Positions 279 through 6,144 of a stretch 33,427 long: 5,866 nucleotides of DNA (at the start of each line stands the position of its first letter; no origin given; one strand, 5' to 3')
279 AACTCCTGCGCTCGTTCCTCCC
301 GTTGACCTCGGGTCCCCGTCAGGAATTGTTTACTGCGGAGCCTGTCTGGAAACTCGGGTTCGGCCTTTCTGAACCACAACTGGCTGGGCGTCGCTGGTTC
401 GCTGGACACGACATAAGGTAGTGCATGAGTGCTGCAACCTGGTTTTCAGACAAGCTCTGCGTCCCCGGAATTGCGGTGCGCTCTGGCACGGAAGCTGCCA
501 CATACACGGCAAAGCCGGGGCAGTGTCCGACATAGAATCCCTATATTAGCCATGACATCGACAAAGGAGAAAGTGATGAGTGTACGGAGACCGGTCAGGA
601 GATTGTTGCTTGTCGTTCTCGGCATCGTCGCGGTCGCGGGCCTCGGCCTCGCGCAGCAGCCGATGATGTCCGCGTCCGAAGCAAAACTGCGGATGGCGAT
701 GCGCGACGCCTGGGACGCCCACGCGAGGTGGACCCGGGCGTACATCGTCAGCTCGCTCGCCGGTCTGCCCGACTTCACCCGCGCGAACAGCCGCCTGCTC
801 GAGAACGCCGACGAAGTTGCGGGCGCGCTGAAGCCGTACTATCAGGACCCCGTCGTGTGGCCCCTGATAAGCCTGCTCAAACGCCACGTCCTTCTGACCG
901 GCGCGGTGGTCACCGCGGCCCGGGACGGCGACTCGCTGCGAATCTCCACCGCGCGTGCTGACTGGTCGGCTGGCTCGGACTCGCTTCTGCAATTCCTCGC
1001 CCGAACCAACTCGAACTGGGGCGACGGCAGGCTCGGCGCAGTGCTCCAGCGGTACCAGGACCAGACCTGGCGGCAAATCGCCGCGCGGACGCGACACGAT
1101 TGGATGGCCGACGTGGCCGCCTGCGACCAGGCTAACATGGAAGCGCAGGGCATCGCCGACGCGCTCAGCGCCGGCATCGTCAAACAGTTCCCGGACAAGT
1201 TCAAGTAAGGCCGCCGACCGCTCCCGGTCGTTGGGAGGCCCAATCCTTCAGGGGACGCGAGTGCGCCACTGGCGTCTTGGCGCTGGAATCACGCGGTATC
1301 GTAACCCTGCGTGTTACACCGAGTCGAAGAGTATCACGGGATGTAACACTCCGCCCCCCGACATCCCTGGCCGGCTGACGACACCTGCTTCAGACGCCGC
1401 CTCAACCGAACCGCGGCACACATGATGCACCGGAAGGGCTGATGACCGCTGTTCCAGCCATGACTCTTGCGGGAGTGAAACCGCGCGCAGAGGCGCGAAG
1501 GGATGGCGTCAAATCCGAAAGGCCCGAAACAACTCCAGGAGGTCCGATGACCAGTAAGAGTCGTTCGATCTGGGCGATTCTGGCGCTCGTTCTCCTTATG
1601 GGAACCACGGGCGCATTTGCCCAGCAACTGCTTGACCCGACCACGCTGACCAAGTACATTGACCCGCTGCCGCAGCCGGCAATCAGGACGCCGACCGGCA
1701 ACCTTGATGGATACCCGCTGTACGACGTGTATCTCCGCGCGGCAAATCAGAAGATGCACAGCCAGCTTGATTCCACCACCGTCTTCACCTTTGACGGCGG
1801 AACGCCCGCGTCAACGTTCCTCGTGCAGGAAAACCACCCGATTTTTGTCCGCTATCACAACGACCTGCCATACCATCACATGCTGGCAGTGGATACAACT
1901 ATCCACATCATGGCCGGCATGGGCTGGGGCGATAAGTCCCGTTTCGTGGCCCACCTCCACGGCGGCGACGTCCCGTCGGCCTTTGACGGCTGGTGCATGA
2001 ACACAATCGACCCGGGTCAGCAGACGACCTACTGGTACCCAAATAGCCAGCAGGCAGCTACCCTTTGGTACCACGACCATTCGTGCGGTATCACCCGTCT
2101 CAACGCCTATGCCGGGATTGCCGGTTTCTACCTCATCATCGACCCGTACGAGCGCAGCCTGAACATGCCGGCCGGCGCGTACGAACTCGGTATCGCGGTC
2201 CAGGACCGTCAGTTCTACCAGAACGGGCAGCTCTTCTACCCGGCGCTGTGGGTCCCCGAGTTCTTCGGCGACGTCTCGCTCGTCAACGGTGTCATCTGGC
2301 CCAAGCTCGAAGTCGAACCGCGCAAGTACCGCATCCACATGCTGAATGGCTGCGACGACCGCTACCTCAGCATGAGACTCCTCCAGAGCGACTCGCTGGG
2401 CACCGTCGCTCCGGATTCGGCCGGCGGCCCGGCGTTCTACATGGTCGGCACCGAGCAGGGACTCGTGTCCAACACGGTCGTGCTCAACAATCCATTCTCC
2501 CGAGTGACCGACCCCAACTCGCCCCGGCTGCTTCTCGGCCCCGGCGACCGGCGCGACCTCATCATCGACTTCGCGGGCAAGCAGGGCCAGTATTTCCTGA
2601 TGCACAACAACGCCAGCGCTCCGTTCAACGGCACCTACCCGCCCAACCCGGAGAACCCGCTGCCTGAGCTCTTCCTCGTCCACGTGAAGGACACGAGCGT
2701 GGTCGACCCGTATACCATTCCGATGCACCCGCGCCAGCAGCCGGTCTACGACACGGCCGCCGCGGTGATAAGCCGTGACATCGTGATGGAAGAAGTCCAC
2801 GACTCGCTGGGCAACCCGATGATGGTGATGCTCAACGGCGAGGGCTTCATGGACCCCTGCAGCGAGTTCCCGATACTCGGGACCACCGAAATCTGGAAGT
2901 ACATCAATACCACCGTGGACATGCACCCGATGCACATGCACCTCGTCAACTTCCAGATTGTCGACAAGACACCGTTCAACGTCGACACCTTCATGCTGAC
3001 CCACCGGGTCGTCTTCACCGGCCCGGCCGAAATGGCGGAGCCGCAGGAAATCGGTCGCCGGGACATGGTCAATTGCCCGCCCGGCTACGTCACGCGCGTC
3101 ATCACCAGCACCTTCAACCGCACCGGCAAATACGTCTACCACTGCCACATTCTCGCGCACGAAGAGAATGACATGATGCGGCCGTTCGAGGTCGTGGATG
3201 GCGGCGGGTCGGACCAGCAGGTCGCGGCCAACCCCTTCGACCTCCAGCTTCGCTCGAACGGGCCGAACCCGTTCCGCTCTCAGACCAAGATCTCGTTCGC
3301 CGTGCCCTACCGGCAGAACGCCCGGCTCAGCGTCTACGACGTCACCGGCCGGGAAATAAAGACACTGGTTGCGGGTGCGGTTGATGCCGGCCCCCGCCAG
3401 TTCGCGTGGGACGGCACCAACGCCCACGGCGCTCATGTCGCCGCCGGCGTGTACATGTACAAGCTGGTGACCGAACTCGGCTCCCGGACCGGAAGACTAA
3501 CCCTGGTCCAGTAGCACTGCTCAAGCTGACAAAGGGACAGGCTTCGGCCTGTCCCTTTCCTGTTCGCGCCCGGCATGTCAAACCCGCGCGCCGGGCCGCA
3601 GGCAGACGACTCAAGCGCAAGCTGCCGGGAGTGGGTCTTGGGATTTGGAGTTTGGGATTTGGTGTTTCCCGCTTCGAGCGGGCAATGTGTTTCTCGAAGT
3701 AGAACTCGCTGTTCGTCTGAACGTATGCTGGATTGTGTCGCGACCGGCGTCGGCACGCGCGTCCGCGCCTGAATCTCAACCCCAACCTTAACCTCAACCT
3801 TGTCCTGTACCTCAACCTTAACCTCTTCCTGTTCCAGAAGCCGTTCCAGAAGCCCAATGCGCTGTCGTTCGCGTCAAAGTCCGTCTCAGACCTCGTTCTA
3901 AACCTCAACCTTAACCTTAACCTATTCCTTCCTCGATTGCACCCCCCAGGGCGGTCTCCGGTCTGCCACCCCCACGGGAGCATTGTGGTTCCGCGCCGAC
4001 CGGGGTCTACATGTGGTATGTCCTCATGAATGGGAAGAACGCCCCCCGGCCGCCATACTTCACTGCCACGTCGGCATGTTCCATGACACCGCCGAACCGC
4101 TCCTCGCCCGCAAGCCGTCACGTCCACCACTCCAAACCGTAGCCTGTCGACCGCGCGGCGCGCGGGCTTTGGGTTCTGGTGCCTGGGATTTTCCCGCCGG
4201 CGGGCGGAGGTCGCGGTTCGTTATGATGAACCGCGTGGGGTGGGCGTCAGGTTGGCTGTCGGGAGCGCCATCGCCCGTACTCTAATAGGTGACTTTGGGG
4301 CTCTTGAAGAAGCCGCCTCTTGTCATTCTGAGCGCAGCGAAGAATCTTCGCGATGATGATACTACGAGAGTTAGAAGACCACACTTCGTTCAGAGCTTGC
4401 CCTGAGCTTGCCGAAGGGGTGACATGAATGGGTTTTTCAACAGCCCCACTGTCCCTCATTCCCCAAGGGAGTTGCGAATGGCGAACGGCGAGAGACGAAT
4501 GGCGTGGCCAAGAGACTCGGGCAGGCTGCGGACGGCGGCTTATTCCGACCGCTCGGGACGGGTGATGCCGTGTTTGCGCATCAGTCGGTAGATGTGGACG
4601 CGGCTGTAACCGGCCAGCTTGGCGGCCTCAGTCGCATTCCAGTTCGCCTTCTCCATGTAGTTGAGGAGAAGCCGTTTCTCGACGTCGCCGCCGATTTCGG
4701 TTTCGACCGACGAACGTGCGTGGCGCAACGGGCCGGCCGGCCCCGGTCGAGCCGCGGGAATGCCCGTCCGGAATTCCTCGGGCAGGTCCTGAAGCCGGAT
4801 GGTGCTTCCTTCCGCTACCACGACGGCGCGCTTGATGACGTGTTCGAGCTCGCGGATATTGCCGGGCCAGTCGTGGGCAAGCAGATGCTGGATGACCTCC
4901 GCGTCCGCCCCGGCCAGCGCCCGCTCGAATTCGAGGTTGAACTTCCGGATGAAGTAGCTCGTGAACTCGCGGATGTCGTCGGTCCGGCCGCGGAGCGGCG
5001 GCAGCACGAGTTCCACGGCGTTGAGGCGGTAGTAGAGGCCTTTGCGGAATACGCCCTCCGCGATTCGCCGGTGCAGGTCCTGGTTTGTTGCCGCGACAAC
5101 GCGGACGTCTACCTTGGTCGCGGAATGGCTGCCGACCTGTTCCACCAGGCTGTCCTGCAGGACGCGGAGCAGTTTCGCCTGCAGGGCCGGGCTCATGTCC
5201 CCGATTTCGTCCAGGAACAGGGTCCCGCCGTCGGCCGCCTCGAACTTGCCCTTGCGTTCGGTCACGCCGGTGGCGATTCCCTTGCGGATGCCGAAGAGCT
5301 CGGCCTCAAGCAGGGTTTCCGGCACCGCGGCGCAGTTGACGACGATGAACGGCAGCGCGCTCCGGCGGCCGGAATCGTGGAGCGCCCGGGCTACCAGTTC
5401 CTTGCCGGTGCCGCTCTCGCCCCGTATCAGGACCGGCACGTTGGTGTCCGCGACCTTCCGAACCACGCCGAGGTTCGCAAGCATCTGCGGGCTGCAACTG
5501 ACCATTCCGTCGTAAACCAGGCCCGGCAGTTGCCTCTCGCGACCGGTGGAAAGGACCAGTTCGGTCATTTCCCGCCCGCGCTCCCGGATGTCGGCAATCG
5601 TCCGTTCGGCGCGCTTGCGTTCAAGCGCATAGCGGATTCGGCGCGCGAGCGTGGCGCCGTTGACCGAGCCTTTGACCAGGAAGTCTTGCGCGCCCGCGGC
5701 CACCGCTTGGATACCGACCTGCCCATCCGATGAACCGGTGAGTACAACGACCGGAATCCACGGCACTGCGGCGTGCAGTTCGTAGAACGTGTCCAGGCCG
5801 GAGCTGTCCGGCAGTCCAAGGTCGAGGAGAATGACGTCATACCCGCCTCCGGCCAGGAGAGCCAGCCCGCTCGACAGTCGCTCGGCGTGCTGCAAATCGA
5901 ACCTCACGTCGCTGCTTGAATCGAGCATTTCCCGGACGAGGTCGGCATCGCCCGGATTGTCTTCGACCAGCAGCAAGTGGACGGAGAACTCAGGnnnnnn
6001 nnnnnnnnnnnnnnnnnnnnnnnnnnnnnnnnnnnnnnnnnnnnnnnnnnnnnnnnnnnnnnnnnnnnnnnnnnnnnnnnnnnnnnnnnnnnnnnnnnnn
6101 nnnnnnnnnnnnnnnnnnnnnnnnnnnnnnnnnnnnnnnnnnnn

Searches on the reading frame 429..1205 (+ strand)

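Call 15: search_protein_families(library=pfam, proteins=[window:429-1205:+], max_evalue=0.01)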
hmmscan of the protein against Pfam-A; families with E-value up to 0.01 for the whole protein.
window:429-1205:+ (259 aa): 0 families

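Call 74: search_protein_families(library=pfam, proteins=[window:429-1205:+], max_evalue=10)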
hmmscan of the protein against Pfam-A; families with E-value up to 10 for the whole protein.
window:429-1205:+ (259 aa): 1 family
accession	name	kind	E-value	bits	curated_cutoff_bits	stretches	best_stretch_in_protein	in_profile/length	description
PF17231.7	DUF5305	-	0.18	11.7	29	1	52-101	108-162/217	Family of unknown function (DUF5305)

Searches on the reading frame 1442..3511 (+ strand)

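Call 15: search_protein_families(library=pfam, proteins=[window:1442-3511:+], max_evalue=0.01)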
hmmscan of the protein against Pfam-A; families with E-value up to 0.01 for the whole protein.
window:1442-3511:+ (690 aa): 4 families
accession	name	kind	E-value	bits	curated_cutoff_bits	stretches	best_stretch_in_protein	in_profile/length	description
PF07731.20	Cu-oxidase_2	-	1.4e-17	64.2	20.4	1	480-586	40-135/137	Multicopper oxidase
PF07732.21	Cu-oxidase_3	-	1.7e-14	54.4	21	1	168-235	49-117/119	Multicopper oxidase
PF13860.13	FlgD_ig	-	1.3e-11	44.8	27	1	625-677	23-75/79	FlgD Ig-like domain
PF18962.6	Por_Secre_tail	-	0.0054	17.4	27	0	608-678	3-65/75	Secretion system C-terminal sorting domain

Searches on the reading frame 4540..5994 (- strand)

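Call 15: search_protein_families(library=pfam, proteins=[window:4540-5994:-], max_evalue=0.01)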
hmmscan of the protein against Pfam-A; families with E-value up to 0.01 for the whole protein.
window:4540-5994:- (484 aa): 12 families
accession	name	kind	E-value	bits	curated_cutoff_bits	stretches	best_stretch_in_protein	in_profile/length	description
PF00158.32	Sigma54_activat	-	3.4e-62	209.5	20.2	1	166-329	3-167/168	Sigma-54 interaction domain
PF14532.12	Sigma54_activ_2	-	1e-23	84.5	25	1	178-334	14-138/138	Sigma-54 interaction domain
PF25601.1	AAA_lid_14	-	4.3e-23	81.4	27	1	335-413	1-79/87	AAA+ ATPase lid domain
PF00072.30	Response_reg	-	6.9e-17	62.1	30.2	1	8-110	2-101/111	Response regulator receiver domain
PF02954.25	HTH_8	-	8.1e-08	32.3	22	1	437-474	4-41/42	Bacterial regulatory protein, Fis family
PF00004.35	AAA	-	2.6e-05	25.1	21.2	1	188-311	1-114/131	ATPase family associated with various cellular activities (AAA)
PF07728.20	AAA_5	-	3.2e-05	24.4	22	1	187-305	1-123/139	AAA domain (dynein-related subfamily)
PF07724.20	AAA_2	-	8.7e-05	23.1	27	1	187-288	5-108/166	AAA domain (Cdc48 subfamily)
PF16968.11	TadZ_N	-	0.0034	17.5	26.4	1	11-112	9-109/133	Pilus assembly protein TadZ N-terminal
PF13560.12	HTH_31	-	0.0082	16.9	27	0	445-482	8-44/64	Helix-turn-helix domain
PF01078.27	Mg_chelatase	-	0.0089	15.9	20.3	0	242-304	93-157/207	Magnesium chelatase, subunit ChlI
PF13191.12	AAA_16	-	0.0099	16.8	32.6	0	184-283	22-124/167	AAA ATPase domain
